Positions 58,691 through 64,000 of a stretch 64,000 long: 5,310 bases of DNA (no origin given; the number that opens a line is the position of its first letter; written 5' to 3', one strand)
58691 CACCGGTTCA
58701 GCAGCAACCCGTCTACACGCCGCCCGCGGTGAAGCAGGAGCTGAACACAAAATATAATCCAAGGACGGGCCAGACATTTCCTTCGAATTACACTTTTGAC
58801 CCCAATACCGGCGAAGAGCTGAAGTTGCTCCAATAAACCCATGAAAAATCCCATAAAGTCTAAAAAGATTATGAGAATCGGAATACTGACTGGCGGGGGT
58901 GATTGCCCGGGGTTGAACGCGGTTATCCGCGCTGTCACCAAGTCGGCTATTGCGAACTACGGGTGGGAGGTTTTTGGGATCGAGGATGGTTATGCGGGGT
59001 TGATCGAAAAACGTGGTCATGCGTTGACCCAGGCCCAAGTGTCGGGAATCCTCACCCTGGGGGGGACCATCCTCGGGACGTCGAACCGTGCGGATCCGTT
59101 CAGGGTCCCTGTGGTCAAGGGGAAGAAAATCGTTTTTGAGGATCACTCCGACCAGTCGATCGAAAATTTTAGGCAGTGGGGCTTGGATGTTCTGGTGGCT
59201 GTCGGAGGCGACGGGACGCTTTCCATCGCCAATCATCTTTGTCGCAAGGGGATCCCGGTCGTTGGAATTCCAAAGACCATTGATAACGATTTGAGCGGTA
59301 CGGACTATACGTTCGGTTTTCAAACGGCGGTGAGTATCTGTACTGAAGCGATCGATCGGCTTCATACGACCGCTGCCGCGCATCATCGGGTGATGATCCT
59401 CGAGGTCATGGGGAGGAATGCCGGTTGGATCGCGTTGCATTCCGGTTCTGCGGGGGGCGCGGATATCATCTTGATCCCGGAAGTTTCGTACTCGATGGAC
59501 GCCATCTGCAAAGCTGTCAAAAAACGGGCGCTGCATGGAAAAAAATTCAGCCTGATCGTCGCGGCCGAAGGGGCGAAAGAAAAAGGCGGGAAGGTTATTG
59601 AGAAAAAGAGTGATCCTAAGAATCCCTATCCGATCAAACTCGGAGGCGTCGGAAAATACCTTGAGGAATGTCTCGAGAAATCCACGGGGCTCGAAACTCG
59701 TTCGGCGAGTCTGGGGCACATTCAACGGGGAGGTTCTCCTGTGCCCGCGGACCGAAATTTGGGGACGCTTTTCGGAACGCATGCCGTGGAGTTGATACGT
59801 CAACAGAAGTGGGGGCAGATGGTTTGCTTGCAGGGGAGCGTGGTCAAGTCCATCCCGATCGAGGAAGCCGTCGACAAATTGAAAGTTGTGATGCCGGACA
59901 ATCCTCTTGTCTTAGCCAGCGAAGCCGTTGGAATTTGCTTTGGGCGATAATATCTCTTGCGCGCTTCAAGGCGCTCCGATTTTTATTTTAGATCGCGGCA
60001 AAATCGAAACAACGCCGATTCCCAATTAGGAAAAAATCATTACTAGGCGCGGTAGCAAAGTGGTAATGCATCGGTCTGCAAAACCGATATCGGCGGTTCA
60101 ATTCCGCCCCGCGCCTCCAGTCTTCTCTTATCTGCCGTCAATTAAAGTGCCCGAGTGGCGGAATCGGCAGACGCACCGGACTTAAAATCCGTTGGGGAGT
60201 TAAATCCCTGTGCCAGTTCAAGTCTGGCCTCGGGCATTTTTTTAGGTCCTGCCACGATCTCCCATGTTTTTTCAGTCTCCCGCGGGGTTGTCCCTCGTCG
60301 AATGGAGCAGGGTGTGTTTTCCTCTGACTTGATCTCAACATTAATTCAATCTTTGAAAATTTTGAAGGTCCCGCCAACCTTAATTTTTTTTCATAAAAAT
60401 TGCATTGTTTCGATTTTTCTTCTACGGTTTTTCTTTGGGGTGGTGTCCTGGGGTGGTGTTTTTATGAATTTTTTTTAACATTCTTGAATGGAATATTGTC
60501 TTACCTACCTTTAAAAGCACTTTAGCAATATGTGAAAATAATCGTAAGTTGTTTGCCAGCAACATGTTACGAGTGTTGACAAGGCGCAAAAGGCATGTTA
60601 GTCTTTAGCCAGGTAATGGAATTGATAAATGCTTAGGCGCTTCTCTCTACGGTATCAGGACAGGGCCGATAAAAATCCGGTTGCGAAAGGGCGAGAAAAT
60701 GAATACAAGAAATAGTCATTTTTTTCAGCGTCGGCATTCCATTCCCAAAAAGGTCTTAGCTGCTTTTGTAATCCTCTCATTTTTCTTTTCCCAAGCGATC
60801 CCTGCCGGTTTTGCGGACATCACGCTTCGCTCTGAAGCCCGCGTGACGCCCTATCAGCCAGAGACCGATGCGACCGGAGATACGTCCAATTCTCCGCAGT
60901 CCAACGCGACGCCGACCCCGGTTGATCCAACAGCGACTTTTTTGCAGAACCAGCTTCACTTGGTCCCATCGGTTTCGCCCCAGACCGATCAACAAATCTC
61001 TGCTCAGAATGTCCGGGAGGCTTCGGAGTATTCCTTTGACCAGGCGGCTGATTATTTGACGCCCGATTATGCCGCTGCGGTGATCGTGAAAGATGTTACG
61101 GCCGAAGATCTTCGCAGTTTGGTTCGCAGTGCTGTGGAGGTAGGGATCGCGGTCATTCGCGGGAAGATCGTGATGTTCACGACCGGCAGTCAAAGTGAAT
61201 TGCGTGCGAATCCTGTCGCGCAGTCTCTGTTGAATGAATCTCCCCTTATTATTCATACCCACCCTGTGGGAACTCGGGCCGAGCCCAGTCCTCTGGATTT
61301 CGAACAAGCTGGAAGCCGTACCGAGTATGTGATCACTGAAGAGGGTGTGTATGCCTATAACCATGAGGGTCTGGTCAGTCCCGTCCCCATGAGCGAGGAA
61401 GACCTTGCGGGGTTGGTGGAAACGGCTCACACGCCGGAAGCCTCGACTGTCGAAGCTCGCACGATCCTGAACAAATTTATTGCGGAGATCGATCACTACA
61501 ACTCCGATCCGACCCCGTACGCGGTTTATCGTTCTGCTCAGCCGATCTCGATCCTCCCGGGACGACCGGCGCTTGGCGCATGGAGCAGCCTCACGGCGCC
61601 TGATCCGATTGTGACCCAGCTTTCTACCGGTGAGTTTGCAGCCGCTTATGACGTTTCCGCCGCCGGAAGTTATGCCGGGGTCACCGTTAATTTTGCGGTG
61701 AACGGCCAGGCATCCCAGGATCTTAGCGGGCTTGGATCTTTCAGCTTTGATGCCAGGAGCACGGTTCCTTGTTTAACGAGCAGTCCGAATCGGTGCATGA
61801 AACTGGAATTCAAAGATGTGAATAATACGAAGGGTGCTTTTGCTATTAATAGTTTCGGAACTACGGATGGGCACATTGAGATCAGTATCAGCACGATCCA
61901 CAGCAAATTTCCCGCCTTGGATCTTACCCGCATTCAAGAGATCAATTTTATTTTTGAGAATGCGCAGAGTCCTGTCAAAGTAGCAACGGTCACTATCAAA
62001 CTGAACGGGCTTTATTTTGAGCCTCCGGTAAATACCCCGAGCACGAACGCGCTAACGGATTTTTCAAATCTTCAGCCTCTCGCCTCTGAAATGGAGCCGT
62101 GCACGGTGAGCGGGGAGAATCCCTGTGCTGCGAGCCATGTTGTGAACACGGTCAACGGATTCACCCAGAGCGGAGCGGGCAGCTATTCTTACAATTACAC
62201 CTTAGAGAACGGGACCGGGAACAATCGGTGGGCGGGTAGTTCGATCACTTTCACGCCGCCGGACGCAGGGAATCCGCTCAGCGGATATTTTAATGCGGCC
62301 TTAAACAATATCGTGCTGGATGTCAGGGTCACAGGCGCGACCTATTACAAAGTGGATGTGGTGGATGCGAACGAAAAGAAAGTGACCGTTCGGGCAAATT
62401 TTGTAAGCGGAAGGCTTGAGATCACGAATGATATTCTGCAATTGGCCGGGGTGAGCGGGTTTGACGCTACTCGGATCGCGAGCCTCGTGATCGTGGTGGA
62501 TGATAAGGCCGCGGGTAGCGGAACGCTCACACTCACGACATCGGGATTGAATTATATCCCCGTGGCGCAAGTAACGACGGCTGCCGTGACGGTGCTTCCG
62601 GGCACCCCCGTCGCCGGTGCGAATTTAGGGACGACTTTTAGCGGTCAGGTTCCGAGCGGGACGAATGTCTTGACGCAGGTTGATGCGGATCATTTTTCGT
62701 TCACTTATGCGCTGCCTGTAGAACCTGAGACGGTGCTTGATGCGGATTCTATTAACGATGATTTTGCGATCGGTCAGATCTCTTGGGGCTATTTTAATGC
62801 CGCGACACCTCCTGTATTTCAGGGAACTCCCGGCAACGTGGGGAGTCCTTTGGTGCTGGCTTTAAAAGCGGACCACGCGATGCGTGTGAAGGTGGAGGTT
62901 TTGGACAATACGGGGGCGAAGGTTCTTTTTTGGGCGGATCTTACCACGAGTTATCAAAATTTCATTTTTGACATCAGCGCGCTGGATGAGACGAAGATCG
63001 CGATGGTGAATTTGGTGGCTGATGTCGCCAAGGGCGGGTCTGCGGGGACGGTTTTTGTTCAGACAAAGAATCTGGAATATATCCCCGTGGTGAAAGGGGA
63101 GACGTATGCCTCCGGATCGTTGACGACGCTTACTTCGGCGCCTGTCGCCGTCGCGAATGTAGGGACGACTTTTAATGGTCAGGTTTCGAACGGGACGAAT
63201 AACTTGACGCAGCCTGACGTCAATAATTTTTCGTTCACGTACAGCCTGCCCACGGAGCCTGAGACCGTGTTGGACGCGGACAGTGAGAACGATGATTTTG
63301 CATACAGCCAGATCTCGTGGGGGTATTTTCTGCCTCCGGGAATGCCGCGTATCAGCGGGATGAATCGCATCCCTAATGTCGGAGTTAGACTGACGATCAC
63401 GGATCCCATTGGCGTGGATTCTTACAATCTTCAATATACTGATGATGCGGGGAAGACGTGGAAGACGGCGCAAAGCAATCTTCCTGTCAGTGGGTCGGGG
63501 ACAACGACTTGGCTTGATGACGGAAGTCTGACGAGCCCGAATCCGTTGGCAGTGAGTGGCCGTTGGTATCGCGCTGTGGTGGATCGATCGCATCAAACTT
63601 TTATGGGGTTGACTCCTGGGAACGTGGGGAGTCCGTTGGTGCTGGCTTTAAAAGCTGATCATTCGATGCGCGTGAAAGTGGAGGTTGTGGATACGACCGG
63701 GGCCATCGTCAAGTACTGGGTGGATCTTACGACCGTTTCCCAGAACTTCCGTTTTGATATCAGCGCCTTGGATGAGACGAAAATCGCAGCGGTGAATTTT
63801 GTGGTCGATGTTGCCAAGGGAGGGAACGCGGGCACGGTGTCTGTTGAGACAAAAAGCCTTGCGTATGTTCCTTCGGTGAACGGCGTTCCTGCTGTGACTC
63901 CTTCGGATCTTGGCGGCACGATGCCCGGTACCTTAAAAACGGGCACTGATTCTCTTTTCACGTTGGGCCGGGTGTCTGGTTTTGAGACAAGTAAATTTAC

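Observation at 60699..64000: Giant Sec-secreted repeat protein next to a tRNA pair, missing from the ORF track; JAMM/MPN-like motif in its N-terminal domain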

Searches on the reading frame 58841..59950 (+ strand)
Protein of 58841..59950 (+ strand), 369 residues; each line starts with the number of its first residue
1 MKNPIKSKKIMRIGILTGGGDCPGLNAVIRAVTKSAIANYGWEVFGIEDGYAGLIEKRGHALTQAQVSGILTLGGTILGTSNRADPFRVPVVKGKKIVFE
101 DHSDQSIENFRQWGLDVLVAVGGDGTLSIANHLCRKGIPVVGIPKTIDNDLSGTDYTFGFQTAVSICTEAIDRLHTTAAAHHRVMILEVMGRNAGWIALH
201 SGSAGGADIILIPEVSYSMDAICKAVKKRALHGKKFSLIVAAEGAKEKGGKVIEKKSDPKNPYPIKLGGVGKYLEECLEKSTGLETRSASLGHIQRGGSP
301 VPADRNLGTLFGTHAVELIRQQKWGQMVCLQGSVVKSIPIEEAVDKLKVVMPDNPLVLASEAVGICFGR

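Call 43: search_protein_families(library=pfam, proteins=[window:58841-59950:+], max_evalue=0.00001)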
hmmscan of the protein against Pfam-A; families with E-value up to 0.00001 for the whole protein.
window:58841-59950:+ (369 aa): 2 families
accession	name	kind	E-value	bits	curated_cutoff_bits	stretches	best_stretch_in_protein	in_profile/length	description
PF00365.25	PFK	-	6.2e-107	357.5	30.9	1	12-319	1-277/277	Phosphofructokinase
PF01513.26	NAD_kinase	-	5.9e-07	30.3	25.5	1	103-144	61-103/130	ATP-NAD kinase N-terminal domain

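Call 60: find_encoding_contigs(protein=window:58841-59950:+, flank=10000, max_places=4)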
Protein window:58841-59950:+ (369 aa): 1 contig read that carries it; 1 place shown.
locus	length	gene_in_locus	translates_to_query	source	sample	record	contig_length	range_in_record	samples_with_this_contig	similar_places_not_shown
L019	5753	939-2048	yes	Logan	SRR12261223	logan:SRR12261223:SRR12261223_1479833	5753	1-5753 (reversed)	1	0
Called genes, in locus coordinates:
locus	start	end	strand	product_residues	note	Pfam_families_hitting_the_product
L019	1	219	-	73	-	?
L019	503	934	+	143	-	-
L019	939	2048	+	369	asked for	PF00365:PFK, PF01513:NAD_kinase (weak)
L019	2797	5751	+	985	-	?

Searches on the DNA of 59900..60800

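Call 36: search_rna_families(source=window, start=59900, end=60800, threshold=evalue, max_evalue=1)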
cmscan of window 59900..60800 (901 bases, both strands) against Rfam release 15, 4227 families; matches with E-value up to 1: 4.
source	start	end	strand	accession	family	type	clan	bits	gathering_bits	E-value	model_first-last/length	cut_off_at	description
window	60046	60116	+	RF00005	tRNA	Gene; tRNA;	CL00001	71.8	29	1.4e-15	1-71/71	no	tRNA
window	60149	60236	+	RF00005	tRNA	Gene; tRNA;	CL00001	55.2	29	5.1e-11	1-71/71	no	tRNA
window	60046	60117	-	RF04354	Plastid-ycf2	Cis-reg;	-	22.9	65.7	0.044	1-75/75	no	Plastid-ycf2 5UTR RNA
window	60587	60702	-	RF02174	SMAD5-AS1_2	Gene; lncRNA;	-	13.8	50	0.89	1-129/129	no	SMAD5 antisense RNA 1 conserved region 2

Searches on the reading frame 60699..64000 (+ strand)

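Call 4: search_protein_families(library=pfam, proteins=[window:60699-64000:+], max_evalue=1)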
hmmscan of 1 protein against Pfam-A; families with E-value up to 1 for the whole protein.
window:60699-64000:+ (1100 aa): 2 families
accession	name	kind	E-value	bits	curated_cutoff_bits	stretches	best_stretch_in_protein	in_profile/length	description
PF24106.1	Beta-prop_EDC4L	-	0.033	13.6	27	0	985-1023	80-118/375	EDC4-like protein pdc1 beta-propeller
PF02012.26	BNR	-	0.064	13.7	27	1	912-923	1-12/12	BNR/Asp-box repeat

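Call 5: search_protein_families(library=ncbifam, proteins=[window:60699-64000:+], max_evalue=1)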
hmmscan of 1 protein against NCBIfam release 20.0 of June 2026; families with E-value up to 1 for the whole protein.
window:60699-64000:+ (1100 aa): 0 families

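Call 8: find_homologous_proteins(query=window:60699-64000:+)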
Query window:60699-64000:+ (1100 aa): 12 proteins with E <= 0.001 among 8000 candidates.
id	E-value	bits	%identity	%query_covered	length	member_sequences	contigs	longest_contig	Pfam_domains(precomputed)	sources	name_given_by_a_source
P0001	3.0e-282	958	49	97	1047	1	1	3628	-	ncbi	ncbi:MAG: hypothetical protein WCJ71_09165, partial [Candidatus Omnitrophota bacterium]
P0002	1.1e-160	555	40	77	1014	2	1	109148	-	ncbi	ncbi:MAG: hypothetical protein WC133_03040, partial [Candidatus Omnitrophota bacterium]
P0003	1.6e-155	538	41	61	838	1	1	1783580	-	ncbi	-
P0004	2.7e-155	538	32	68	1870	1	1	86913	-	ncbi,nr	ncbi:MAG TPA: hypothetical protein PLY88_05185, partial [Candidatus Omnitrophota bacterium]|nr:hypot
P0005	4.6e-146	507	42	61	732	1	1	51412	-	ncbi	ncbi:MAG: hypothetical protein ACOYJW_04900, partial [Candidatus Omnitrophota bacterium]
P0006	2.7e-135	471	45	44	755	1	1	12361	-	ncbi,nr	ncbi:MAG TPA: hypothetical protein P5561_02520, partial [Candidatus Omnitrophota bacterium]|nr:hypot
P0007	1.1e-87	314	30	71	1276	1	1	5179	-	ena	-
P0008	1.1e-80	291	34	39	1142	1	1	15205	-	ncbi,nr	ncbi:MAG: hypothetical protein JW893_03405, partial [Candidatus Omnitrophica bacterium]|nr:hypotheti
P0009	2.4e-58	217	53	20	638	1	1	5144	PF13229.13,PF22842.4,PF14592.13,PF05048.20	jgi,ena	-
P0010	1.7e-56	210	41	29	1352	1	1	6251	PF27332.1,PF02494.23,PF13750.13,PF08198.18,PF26114.1,PF09136.17,PF03174.20,PF19077.7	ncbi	ncbi:MAG: hypothetical protein WC517_04270, partial [Patescibacteria group bacterium]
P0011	4.0e-55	206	57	17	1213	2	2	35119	PF13385.14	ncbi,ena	-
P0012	3.3e-38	150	37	24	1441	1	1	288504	-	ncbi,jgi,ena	-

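Call 9: search_solved_structures(query=window:60699-64000:+, max_evalue=1)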
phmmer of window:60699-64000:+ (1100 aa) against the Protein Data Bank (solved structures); distinct sequences matched with E-value up to 1: 1.
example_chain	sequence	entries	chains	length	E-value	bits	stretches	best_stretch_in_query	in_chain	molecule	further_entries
2p1z_A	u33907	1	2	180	0.74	11.3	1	688-795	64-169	Phosphoribosyltransferase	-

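Call 67: find_encoding_contigs(protein=P0003, flank=10000, max_places=2)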
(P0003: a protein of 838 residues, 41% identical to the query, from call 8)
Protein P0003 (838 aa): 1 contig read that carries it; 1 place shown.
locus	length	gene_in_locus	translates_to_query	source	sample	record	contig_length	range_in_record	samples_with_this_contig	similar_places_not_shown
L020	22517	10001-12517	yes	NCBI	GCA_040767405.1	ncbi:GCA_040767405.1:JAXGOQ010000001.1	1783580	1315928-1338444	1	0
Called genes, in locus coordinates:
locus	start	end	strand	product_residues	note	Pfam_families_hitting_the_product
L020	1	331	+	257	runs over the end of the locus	PF10418:DHODB_Fe-S_bind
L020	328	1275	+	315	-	PF01180:DHO_dh, PF01207:Dus (weak)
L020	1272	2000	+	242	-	PF00215:OMPdecase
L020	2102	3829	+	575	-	PF13520:AA_permease_2, PF00582:Usp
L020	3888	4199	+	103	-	-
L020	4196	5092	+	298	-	PF00532:Peripla_BP_1 (weak), PF13377:Peripla_BP_3, PF13407:Peripla_BP_4 (faint)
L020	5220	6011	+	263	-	PF02457:DAC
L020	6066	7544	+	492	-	PF00370:FGGY_N, PF02782:FGGY_C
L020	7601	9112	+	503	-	PF00890:FAD_binding_2 (weak), PF01266:DAO, PF01494:FAD_binding_3 (weak), PF16901:DAO_C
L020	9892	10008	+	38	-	-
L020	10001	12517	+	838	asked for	-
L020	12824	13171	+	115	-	-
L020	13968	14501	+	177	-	-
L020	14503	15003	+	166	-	-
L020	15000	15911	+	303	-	-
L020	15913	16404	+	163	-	-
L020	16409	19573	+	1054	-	-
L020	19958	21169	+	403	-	PF00926:DHBP_synthase, PF00925:GTP_cyclohydro2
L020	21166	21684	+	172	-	PF00885:DMRL_synthase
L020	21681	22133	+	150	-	PF01029:NusB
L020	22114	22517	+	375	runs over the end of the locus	PF00383:dCMP_cyt_deam_1, PF14437:MafB19-deam, PF01872:RibD_C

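Call 68: find_encoding_contigs(protein=P0012, flank=10000, max_places=2)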
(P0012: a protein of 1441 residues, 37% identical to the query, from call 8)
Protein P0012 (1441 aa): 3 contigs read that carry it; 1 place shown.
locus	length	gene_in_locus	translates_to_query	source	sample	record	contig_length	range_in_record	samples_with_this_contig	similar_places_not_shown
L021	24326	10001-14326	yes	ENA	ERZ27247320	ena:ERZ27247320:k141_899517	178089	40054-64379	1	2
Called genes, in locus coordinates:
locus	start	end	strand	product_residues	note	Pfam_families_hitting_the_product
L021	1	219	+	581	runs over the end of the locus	PF01558:POR, PF01855:POR_N, PF17147:PFOR_II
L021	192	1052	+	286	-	PF02775:TPP_enzyme_C, PF12367:PFO_beta_C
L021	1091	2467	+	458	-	PF00206:Lyase_1, PF10415:FumaraseC_C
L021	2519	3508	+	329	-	PF01717:Meth_synt_2, PF08267:Meth_synt_1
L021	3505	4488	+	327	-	PF01717:Meth_synt_2, PF08267:Meth_synt_1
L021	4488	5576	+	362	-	PF21088:MS_channel_1st, PF00924:MS_channel_2nd, PF21082:MS_channel_3rd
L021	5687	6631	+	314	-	PF00318:Ribosomal_S2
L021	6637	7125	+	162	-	PF00889:EF_TS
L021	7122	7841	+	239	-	PF00696:AA_kinase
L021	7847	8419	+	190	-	PF01765:RRF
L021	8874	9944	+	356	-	PF00356:LacI, PF00532:Peripla_BP_1, PF13407:Peripla_BP_4, PF13377:Peripla_BP_3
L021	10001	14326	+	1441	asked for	-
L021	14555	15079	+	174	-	PF04519:Bactofilin, PF12728:HTH_17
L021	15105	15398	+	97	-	PF12728:HTH_17 (weak)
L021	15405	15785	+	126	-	PF01648:ACPS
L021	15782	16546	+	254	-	PF04794:YdjC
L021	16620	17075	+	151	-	PF02082:Rrf2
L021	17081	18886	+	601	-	PF03600:CitMHS, PF02080:TrkA_C, PF00939:Na_sulph_symp, PF03600:CitMHS (weak)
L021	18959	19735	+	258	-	PF01975:SurE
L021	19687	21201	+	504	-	PF00171:Aldedh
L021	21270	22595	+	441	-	PF00202:Aminotran_3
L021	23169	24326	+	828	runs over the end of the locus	PF00133:tRNA-synt_1, PF01406:tRNA-synt_1e (faint), PF09334:tRNA-synt_1g, PF13603:tRNA-synt_1_2, PF00133:tRNA-synt_1, PF09334:tRNA-synt_1g, PF08264:Anticodon_1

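Call 82: search_protein_families(library=padloc, proteins=[window:60699-64000:+], max_evalue=0.01)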
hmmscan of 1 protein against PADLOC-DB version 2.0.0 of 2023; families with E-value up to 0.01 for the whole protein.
window:60699-64000:+ (1100 aa): 0 families

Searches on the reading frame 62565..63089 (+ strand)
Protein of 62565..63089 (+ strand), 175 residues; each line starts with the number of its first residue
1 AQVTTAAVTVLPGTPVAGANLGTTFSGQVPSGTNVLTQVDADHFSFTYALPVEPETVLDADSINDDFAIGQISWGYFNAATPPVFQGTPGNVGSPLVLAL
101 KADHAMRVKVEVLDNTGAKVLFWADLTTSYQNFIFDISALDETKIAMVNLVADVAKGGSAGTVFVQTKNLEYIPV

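Call 42: search_protein_families(library=pfam, alignment_id=A2, max_evalue=1)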
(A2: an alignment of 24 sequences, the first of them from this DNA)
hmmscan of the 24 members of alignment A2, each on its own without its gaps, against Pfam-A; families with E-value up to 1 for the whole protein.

A. member 1, seq(175 aa): 0 families

B. families by the number of members that match (of 24 scanned): 15 families
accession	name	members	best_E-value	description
PF24040.1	DUF7349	2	0.06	Domain of unknown function (DUF7349)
PF09327.17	Phage_Tail_Tip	1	0.019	Bacteriophage tail tip fiber protein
PF17166.9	DUF5126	1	0.019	Domain of unknown function (DUF5126)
PF18887.5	MBG_3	1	0.032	MBG domain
PF17991.7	Thioredoxin_10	1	0.096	Thioredoxin like C-terminal domain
PF08978.17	Reoviridae_Vp9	1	0.11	Reoviridae VP9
PF25783.1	BigA_beta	1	0.12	BigA beta sandwich domain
PF15310.11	VAD1-2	1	0.13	Vitamin A-deficiency (VAD) rat model signalling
PF25272.1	VERL_C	1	0.13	Vitelline envelope sperm lysin receptor, C-terminal domain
PF13752.12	DUF4165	1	0.14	Domain of unknown function (DUF4165)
PF02883.26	Alpha_adaptinC2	1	0.14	Adaptin C-terminal domain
PF21582.3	CBM30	1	0.14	Carbohydrate binding domain 30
PF24091.1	DUF7376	1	0.22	Family of unknown function (DUF7376)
PF02362.26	B3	1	0.24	B3 DNA binding domain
PF21556.3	AceES-2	1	0.27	Excretory-secretory protein 2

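Call 47: predict_structure(alignment_id=A2)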
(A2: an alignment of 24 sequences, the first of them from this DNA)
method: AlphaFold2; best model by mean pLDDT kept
length: 175 residues; sequences in the alignment: 24
mean_pLDDT: 87.2   pTM: 0.82
mean pLDDT of the five models: 87.2, 84.9, 84.4, 80.9, 78.4
residues with pLDDT >= 90: 122; 70-90: 24; 50-70: 20; < 50: 9
segments of 3 or more residues with pLDDT < 50: 1-9
pLDDT, mean of each block of 10 residues (from residue 1): 39 82 87 94 94 70 80 95 95 94 98 97 98 97 96 94 89 56
secondary structure, 60 per line:
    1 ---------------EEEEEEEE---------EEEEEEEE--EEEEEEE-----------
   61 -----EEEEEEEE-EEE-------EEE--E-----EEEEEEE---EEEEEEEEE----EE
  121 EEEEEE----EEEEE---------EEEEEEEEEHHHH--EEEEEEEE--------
elements in order: E16-23 E33-40 E43-49 E66-73 E75-77 E85-87 E96-102 E106-114 E119-126 E131-135 E145-153 H154-157 E160-167
